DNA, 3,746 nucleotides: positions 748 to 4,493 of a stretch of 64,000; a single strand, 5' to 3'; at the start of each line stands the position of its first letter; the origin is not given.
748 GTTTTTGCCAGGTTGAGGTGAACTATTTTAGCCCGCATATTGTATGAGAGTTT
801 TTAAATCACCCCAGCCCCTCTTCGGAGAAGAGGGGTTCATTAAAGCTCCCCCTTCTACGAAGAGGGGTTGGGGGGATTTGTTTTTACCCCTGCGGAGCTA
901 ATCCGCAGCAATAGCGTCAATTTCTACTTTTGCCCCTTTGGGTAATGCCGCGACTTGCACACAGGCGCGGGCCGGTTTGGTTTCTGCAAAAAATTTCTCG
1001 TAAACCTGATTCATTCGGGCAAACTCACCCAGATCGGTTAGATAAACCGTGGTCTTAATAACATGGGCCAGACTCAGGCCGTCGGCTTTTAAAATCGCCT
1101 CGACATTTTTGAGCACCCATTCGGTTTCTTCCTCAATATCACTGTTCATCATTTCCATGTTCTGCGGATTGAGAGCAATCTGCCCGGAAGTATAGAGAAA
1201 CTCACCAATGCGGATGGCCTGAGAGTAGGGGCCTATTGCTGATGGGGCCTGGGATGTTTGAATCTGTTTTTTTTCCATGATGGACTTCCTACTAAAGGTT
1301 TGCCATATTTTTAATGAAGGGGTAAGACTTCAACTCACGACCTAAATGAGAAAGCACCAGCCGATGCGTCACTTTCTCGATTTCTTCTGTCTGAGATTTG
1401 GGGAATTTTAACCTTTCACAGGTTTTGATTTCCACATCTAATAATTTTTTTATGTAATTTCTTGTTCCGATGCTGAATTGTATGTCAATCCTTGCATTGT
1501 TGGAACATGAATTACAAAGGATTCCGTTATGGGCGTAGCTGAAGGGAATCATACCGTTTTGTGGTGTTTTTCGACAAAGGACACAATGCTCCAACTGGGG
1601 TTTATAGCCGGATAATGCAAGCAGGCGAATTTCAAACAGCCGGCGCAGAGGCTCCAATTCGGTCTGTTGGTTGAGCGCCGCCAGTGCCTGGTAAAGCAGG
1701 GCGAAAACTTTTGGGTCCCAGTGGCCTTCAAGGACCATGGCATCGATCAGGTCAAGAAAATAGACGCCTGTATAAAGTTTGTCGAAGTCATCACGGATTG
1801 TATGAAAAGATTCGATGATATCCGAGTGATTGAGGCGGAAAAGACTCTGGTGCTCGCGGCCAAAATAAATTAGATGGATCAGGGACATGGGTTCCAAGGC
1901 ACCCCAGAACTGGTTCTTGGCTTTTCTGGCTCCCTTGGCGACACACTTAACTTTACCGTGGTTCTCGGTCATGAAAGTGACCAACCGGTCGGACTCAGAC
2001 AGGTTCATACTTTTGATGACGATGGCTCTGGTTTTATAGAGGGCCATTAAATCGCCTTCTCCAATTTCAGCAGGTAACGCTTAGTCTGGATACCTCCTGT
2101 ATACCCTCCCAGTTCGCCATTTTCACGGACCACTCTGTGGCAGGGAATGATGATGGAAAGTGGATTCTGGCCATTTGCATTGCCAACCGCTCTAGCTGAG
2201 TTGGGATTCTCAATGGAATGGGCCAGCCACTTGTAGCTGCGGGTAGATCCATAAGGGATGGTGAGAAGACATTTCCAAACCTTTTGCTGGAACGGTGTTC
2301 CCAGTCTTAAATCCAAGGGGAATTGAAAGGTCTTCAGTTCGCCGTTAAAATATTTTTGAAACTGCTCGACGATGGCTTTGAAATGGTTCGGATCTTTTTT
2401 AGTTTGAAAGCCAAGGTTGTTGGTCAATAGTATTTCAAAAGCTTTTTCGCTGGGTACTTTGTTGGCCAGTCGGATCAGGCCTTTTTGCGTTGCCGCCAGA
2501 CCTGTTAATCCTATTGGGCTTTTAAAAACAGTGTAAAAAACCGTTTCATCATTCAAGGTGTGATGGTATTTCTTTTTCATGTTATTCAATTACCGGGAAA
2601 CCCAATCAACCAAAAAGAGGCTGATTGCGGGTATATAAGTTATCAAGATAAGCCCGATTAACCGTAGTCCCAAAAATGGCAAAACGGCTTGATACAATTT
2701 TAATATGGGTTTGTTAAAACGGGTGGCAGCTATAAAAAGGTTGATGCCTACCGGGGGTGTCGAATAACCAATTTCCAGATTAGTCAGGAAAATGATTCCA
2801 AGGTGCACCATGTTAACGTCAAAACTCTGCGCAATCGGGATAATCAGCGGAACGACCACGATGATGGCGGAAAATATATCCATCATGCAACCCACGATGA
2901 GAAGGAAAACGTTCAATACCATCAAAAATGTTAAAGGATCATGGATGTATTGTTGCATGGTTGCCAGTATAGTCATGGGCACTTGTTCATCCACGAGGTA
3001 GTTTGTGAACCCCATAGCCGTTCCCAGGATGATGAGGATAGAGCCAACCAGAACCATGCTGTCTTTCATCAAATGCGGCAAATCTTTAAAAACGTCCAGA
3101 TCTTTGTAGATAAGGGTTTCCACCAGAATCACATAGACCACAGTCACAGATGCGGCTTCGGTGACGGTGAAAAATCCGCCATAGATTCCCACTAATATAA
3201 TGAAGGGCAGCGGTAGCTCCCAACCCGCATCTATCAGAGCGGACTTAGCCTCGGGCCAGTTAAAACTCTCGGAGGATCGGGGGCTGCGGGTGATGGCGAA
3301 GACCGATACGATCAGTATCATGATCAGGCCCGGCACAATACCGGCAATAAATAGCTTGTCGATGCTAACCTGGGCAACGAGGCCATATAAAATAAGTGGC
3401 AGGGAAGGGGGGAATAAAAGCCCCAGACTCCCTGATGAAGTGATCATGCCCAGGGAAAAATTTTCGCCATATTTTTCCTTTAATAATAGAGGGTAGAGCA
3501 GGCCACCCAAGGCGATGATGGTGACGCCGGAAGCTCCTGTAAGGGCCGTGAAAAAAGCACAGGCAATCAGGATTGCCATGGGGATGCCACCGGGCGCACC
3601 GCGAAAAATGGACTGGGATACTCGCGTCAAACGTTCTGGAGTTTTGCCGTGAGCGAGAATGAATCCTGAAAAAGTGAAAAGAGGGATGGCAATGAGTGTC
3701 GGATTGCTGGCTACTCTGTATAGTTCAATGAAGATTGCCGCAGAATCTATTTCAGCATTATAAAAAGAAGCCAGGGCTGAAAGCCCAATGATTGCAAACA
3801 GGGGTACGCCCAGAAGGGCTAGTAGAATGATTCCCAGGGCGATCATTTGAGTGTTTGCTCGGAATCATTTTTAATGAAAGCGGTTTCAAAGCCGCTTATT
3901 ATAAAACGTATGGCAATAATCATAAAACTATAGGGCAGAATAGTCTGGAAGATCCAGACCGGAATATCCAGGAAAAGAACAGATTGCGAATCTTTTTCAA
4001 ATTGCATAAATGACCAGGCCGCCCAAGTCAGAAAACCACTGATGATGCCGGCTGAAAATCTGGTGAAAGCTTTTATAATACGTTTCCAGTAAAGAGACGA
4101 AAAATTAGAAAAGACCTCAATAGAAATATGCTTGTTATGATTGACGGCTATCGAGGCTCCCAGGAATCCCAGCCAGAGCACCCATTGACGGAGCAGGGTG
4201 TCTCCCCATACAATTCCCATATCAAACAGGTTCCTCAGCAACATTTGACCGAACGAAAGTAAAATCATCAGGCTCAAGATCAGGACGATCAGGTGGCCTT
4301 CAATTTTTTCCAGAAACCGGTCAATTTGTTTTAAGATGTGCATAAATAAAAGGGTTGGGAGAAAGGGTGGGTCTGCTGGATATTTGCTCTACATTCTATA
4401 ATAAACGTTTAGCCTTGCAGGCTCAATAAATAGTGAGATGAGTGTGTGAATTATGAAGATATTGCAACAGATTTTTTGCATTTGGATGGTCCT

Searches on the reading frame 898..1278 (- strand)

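Call 46: search_protein_families(library=pfam, proteins=[window:898-1278:-], max_evalue=0.001)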
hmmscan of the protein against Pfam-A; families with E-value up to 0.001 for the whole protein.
window:898-1278:- (126 aa): 1 family
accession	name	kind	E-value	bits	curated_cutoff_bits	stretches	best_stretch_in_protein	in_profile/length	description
PF01042.26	Ribonuc_L-PSP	-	1.9e-43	147.7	27.3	1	9-125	2-120/121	Endoribonuclease L-PSP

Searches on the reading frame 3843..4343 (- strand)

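Call 46: search_protein_families(library=pfam, proteins=[window:3843-4343:-], max_evalue=0.001)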
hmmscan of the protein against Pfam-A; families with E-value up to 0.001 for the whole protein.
window:3843-4343:- (166 aa): 1 family
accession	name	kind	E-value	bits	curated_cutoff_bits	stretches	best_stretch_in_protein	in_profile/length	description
PF04290.18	DctQ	-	1.7e-23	83.4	28.3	1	26-150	1-125/132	Tripartite ATP-independent periplasmic transporters, DctQ component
